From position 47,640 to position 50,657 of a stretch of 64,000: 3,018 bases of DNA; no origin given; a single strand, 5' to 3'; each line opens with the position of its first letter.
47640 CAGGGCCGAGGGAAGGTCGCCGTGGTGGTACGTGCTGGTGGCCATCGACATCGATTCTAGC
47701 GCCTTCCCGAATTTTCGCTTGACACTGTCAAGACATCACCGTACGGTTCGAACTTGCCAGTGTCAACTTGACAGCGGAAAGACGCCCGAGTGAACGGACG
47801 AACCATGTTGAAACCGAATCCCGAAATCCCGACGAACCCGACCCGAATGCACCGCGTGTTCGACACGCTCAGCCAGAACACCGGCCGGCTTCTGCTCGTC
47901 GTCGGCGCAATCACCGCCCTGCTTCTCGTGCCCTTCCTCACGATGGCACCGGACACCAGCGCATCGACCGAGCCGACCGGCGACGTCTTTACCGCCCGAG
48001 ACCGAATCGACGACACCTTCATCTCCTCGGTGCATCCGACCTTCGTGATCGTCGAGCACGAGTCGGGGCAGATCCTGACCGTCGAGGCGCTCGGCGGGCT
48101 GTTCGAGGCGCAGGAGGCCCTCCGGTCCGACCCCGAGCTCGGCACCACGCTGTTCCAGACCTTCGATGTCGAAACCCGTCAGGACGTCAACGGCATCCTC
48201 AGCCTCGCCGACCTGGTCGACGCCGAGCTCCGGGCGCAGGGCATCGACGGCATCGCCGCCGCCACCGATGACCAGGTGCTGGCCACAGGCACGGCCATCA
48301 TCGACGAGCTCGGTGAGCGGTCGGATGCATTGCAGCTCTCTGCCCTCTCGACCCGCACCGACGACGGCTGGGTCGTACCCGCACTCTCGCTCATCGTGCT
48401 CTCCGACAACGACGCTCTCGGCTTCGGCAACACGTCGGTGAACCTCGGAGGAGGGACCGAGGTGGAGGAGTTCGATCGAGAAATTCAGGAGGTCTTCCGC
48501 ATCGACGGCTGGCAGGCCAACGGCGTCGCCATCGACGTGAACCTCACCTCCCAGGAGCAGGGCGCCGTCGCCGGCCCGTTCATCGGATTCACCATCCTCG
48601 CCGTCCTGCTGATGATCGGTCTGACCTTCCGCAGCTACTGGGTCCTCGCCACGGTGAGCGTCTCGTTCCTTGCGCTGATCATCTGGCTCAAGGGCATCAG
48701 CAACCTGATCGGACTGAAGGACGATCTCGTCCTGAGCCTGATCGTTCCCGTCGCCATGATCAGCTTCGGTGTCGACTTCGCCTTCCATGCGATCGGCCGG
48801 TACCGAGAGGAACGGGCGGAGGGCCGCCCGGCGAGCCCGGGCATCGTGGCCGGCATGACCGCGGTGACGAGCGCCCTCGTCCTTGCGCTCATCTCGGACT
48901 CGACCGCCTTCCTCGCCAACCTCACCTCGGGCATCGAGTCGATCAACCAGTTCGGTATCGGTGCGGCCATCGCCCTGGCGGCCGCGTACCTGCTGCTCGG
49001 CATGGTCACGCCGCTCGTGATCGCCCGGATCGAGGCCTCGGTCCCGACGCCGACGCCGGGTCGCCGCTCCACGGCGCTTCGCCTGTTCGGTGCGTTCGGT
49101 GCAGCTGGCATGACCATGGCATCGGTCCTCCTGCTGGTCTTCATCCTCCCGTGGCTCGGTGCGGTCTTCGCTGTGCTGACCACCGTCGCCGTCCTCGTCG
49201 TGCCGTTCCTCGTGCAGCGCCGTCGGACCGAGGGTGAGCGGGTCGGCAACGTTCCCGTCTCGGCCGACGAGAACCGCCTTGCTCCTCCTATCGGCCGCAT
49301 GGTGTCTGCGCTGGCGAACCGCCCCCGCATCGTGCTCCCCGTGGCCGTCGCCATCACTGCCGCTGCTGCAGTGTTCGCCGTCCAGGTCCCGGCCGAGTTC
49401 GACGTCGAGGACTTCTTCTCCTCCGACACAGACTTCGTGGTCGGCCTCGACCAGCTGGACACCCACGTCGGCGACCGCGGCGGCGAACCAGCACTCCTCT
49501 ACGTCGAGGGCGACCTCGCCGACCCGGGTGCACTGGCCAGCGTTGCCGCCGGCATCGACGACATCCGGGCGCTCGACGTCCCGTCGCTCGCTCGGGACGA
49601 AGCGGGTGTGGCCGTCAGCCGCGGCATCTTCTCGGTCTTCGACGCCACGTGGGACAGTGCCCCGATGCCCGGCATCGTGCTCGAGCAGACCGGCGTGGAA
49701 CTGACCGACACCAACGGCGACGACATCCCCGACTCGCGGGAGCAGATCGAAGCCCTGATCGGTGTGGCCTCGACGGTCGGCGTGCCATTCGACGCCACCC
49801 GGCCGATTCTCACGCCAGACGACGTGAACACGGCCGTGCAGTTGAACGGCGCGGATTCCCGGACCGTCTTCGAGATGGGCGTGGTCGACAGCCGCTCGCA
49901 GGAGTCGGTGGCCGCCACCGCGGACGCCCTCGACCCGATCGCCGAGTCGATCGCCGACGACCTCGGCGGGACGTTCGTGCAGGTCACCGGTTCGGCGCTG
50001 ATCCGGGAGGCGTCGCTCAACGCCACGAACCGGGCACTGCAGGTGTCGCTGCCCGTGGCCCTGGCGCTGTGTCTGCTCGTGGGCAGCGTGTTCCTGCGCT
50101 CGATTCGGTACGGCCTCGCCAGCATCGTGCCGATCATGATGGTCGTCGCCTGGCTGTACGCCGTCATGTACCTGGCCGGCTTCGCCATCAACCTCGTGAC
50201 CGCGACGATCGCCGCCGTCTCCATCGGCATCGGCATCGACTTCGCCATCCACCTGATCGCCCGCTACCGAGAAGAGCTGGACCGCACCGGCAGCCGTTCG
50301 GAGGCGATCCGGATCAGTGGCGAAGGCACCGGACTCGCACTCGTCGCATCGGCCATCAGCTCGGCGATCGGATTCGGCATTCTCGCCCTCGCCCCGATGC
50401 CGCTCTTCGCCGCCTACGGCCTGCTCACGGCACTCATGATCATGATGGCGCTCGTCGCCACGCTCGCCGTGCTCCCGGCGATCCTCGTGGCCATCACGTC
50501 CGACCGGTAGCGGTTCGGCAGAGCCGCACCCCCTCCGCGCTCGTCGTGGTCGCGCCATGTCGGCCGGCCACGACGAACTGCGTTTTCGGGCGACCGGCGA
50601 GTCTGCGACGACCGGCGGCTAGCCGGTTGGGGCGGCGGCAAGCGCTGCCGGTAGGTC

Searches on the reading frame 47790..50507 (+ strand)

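Call 63: search_protein_families(library=pfam, proteins=[window:47790-50507:+], max_evalue=0.001)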
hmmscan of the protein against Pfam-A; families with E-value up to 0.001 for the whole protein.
window:47790-50507:+ (906 aa): 3 families
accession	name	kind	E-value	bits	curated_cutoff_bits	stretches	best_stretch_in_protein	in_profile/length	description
PF03176.21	MMPL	-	2.6e-26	92.8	20.5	2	620-902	23-302/333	MMPL family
PF00873.25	ACR_tran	-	2.7e-06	25.9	28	1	700-903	289-480/1021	AcrB/AcrD/AcrF family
PF12349.14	Sterol-sensing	-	0.00018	21.9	22.3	1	282-404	4-126/153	Sterol-sensing domain of SREBP cleavage-activation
